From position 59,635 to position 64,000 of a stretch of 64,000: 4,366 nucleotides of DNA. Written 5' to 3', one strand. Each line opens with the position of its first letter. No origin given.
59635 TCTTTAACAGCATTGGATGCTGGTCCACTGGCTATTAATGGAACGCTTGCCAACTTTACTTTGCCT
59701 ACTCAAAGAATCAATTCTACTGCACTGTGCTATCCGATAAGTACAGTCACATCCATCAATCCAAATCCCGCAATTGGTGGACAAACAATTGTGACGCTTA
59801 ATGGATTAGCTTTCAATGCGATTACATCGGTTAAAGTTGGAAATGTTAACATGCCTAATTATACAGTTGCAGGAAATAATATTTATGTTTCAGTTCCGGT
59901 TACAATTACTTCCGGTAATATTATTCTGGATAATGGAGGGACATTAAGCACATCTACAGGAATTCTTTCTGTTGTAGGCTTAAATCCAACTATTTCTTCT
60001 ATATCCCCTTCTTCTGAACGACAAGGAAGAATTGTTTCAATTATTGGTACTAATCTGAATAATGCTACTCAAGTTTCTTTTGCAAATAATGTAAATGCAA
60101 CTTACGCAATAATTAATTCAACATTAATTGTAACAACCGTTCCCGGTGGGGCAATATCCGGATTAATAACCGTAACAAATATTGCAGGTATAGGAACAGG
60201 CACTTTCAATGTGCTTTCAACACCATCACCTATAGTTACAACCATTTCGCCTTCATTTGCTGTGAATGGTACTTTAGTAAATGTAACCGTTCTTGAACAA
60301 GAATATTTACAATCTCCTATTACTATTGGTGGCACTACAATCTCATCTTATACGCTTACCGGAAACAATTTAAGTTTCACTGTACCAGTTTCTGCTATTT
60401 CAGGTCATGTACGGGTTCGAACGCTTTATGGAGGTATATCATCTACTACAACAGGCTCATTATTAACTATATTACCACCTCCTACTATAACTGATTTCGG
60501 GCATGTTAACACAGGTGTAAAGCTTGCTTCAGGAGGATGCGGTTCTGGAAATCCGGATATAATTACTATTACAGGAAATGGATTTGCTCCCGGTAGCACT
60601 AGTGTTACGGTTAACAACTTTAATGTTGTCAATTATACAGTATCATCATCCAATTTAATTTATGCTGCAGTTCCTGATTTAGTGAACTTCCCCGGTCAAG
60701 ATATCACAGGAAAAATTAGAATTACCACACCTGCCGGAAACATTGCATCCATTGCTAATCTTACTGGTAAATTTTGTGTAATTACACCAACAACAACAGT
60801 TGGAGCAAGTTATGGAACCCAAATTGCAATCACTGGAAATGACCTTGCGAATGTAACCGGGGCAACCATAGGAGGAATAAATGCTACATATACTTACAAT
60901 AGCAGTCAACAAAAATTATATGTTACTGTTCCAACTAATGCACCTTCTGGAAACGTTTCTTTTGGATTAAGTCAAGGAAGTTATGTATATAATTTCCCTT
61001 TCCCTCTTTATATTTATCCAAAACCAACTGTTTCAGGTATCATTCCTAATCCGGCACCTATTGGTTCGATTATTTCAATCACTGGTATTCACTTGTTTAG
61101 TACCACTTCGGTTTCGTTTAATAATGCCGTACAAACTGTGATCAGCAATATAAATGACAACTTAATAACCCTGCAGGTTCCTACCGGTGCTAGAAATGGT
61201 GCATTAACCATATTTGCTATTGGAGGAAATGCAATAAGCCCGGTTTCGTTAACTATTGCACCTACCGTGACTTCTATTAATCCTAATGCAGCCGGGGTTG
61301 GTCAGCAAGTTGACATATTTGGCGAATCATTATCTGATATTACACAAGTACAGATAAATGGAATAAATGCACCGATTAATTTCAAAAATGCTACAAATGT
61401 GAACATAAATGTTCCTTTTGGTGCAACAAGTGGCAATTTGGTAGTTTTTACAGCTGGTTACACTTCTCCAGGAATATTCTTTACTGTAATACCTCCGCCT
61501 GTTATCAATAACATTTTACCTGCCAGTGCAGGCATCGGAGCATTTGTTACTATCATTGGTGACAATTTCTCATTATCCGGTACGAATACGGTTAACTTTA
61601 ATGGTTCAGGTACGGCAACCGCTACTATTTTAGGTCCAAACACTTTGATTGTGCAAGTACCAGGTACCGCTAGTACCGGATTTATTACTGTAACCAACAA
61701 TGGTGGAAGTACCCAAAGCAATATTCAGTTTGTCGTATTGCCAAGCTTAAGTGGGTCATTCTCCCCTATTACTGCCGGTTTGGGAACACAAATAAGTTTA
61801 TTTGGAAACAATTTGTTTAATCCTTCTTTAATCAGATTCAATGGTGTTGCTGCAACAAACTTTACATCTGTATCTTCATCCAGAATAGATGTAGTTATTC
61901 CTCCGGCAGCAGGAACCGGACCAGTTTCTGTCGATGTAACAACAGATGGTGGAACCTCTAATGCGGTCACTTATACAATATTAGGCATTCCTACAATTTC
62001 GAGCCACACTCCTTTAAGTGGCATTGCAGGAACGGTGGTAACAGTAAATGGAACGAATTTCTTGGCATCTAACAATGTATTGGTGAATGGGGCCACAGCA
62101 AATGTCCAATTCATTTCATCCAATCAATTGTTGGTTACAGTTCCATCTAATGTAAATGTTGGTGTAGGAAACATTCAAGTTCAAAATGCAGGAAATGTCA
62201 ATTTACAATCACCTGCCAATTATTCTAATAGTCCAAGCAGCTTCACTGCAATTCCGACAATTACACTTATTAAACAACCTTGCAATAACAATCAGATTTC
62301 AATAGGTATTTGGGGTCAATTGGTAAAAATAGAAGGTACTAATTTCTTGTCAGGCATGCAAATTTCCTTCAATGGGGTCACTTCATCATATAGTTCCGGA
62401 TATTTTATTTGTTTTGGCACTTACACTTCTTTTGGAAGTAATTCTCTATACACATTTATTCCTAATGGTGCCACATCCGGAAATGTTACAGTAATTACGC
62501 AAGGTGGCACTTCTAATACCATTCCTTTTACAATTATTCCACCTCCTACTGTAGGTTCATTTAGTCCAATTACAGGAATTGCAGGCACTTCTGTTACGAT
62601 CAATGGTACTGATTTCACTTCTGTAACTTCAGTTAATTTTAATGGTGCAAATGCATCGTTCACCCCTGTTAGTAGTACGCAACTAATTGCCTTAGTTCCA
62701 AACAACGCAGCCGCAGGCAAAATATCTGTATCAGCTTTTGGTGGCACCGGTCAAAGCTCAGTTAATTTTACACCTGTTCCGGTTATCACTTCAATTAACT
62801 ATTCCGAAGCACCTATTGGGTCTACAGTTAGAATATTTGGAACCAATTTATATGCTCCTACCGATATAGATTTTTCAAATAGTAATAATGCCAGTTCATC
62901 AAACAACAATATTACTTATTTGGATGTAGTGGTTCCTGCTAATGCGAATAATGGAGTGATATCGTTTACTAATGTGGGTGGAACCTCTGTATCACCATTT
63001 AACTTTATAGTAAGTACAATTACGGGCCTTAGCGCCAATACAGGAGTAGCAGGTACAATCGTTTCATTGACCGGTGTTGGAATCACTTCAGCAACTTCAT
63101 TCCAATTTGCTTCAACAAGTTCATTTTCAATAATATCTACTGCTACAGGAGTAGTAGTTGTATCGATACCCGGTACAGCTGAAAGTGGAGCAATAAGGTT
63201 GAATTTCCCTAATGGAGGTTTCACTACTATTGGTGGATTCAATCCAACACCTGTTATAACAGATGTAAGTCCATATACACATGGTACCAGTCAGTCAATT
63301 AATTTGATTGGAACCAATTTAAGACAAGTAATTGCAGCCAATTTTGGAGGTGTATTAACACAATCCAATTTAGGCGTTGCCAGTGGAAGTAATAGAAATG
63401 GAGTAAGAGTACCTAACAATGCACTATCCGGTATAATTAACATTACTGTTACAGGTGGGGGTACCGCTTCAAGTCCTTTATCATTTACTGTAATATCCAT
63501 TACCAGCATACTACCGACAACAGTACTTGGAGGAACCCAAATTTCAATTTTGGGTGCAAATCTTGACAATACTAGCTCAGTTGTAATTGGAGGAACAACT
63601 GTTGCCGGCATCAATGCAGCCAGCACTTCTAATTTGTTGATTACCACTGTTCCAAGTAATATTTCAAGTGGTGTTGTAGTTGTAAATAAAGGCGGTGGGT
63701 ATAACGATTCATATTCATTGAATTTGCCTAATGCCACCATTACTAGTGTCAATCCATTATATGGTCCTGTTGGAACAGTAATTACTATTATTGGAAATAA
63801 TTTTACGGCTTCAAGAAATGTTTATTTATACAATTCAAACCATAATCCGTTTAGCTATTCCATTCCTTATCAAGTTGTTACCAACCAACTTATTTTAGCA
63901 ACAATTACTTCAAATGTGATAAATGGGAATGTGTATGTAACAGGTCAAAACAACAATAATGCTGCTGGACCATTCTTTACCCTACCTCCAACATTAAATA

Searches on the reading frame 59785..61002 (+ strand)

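Call 31: search_protein_families(library=pfam, proteins=[window:59785-61002:+], max_evalue=0.01)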
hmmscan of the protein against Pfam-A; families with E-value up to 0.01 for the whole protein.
window:59785-61002:+ (406 aa): 2 families
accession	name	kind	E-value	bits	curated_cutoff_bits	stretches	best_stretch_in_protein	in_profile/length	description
PF01833.30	TIG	-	2.1e-19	69.7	20.9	3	68-131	1-67/84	IPT/TIG domain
PF20144.5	TIG_SUH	-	2.2e-06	28.2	24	0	68-120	2-53/94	TIG domain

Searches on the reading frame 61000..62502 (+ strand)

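Call 31: search_protein_families(library=pfam, proteins=[window:61000-62502:+], max_evalue=0.01)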
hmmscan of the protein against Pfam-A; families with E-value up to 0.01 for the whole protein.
window:61000-62502:+ (501 aa): 2 families
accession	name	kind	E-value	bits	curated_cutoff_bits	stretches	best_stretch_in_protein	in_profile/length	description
PF01833.30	TIG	-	1.3e-34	118.4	20.9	5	331-406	1-73/84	IPT/TIG domain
PF20144.5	TIG_SUH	-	4.4e-06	27.2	24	0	331-385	2-56/94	TIG domain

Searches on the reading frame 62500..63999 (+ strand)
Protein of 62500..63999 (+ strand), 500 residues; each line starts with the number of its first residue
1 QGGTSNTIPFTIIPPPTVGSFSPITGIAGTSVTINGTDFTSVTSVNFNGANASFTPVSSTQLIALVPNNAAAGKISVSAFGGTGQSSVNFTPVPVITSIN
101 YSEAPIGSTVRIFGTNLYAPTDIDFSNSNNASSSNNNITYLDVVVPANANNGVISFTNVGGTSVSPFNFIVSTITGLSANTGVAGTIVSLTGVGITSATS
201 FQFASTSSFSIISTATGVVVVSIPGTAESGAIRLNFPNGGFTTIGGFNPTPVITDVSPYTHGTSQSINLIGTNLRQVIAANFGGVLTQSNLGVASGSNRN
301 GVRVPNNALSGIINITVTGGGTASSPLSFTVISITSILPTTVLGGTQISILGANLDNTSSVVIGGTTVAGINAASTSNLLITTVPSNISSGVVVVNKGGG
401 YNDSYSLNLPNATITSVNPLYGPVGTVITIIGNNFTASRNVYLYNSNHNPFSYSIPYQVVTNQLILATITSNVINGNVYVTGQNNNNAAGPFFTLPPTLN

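Call 26: find_related_loci(query=window:62800-63999:+, collection=genome_contigs, flank=10000)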
Query window:62800-63999:+ (400 aa) in genome_contigs; peptide patterns used: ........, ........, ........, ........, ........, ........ (x = any residue, [..] = any of these).
172 stretches matched a pattern, but none encodes a relative of the query by tblastn (E <= 1e-3).
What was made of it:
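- Tried and rejected: The scan of species-representative genomes with the last 400 aa of the window found nothing (call 26), so the source species is not in that collection.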

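Call 31: search_protein_families(library=pfam, proteins=[window:62500-63999:+], max_evalue=0.01)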
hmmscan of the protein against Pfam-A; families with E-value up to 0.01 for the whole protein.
window:62500-63999:+ (500 aa): 2 families
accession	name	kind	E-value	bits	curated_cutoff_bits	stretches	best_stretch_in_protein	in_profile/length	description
PF01833.30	TIG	-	3.4e-25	88.3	20.9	4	16-89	1-81/84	IPT/TIG domain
PF20144.5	TIG_SUH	-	1.1e-05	26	24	0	30-71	16-57/94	TIG domain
